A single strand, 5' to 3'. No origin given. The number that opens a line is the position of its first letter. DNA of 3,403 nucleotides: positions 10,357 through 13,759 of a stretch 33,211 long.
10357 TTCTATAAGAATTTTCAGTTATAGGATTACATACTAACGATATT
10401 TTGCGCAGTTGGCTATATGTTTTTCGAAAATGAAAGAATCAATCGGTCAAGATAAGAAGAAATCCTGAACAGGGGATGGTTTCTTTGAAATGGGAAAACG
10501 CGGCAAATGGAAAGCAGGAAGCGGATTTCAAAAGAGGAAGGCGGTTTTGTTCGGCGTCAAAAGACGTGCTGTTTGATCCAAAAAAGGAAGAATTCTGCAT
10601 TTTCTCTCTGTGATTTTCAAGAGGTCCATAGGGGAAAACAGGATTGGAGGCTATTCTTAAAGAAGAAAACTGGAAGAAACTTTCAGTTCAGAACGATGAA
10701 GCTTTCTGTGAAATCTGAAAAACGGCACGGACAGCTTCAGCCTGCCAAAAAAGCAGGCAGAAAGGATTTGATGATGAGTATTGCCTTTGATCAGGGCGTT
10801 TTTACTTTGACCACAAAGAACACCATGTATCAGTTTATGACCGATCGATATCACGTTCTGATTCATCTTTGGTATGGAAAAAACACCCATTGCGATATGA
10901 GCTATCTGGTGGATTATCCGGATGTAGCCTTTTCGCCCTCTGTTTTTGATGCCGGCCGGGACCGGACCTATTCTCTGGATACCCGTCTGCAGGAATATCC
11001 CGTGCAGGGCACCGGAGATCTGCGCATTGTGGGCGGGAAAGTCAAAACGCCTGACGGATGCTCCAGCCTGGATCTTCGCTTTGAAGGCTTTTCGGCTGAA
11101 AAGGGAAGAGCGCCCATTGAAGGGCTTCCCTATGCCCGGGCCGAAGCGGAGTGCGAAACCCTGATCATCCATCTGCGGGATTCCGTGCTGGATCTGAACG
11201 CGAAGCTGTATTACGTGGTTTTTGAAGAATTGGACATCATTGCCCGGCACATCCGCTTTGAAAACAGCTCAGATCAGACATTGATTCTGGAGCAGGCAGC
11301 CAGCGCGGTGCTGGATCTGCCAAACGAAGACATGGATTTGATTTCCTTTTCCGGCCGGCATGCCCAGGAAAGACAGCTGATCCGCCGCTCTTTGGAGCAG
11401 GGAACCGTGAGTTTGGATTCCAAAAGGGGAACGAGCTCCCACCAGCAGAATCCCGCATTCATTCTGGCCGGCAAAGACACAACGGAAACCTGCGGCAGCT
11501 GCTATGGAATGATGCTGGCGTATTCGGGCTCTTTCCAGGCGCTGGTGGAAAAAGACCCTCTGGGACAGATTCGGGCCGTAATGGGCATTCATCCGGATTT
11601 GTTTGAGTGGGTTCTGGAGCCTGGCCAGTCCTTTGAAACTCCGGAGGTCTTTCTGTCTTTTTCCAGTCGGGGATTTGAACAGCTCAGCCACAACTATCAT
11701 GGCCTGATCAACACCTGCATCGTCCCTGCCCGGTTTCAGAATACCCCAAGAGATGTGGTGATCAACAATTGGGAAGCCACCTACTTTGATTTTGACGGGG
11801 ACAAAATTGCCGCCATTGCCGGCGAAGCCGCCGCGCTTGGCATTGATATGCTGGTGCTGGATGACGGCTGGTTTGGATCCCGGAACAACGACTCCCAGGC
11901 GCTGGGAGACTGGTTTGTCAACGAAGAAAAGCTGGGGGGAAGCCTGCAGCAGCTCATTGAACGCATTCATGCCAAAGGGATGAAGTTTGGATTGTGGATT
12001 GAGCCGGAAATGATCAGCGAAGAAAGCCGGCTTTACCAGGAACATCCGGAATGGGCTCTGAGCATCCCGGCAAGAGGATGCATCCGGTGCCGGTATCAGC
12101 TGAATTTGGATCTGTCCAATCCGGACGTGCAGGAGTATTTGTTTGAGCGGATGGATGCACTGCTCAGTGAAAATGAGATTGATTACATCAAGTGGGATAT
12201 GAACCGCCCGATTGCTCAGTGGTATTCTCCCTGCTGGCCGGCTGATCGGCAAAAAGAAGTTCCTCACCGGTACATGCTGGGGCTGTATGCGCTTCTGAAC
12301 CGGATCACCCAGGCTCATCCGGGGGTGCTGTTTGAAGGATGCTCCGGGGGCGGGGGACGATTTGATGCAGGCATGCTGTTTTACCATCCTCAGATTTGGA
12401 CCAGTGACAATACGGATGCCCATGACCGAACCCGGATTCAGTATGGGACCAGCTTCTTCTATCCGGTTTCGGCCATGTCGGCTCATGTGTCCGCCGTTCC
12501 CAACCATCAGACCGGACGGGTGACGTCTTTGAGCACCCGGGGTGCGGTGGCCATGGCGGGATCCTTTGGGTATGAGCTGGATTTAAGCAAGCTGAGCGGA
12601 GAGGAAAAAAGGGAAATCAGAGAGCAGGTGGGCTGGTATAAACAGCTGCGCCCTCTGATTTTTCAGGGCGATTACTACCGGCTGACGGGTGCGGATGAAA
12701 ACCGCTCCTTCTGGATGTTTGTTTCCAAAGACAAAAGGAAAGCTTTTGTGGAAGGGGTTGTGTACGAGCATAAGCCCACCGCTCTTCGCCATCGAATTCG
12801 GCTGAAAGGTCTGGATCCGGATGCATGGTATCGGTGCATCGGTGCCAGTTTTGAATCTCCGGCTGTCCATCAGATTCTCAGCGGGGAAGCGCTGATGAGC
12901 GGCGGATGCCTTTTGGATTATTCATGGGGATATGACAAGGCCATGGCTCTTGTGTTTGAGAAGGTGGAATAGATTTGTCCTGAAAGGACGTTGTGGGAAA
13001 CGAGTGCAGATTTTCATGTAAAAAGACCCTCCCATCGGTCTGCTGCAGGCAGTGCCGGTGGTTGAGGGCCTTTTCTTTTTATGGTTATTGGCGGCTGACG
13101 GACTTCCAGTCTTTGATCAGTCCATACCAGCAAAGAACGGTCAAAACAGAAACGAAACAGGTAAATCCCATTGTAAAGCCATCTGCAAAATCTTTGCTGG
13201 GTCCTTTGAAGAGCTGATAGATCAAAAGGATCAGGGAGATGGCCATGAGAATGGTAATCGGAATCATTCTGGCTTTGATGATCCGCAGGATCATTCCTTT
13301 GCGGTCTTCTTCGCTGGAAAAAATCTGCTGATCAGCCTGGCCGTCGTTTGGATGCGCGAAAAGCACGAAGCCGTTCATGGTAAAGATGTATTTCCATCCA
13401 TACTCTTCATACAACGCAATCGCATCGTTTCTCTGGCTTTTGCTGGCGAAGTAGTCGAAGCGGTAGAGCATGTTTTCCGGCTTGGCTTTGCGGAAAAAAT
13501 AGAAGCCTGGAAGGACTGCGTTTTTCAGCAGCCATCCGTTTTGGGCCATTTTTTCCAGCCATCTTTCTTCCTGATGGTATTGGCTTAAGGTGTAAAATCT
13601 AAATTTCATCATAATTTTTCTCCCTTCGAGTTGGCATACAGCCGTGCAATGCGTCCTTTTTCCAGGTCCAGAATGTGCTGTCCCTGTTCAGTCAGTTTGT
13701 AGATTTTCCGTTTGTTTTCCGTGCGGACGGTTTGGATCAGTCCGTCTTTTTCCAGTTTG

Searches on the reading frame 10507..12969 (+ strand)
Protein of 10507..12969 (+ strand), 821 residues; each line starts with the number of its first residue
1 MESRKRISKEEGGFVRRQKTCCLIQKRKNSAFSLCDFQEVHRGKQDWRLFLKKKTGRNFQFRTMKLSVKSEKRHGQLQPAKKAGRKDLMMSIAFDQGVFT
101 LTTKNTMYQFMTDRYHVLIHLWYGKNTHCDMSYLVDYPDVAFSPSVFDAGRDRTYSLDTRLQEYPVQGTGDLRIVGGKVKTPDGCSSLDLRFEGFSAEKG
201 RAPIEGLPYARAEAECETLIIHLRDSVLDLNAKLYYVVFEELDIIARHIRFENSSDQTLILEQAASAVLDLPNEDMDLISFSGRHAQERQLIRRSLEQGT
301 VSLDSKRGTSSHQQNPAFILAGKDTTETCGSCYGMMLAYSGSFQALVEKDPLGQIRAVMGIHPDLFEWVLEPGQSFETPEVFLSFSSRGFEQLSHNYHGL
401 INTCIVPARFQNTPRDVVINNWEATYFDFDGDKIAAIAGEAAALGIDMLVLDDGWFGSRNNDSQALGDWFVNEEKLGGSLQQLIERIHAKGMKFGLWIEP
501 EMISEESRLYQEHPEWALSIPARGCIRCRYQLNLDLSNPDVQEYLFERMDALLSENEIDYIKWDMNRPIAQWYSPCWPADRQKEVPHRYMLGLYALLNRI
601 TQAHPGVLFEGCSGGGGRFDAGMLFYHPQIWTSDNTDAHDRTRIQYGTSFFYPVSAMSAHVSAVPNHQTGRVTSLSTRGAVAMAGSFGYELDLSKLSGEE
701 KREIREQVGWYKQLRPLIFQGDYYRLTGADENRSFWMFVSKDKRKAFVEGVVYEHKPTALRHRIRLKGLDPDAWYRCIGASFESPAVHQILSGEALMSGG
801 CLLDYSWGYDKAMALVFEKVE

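Call 47: search_protein_families(library=pfam, proteins=[window:10507-12969:+], max_evalue=0.001)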
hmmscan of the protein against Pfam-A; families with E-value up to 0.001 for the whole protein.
window:10507-12969:+ (821 aa): 4 families
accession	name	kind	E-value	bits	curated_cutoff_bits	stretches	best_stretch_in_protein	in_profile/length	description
PF02065.24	Melibiase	-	4.3e-149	496.7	27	1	375-721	1-347/347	Melibiase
PF16875.11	Glyco_hydro_36N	-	3.8e-79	266.2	27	1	118-371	3-253/253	Glycosyl hydrolase family 36 N-terminal domain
PF16874.11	Glyco_hydro_36C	-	3.5e-13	50.2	27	1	735-806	3-67/77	Glycosyl hydrolase family 36 C-terminal domain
PF01055.32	Glyco_hydro_31_2nd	-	5.1e-08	33.1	23.5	1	443-599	35-195/328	Glycosyl hydrolases family 31 TIM-barrel domain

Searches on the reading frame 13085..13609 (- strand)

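Call 47: search_protein_families(library=pfam, proteins=[window:13085-13609:-], max_evalue=0.001)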
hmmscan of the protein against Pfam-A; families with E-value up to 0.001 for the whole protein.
window:13085-13609:- (174 aa): 1 family
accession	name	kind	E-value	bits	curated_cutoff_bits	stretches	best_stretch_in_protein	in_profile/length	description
PF11193.13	DUF2812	-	1.5e-24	86.7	27.8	1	11-113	2-104/110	Protein of unknown function (DUF2812)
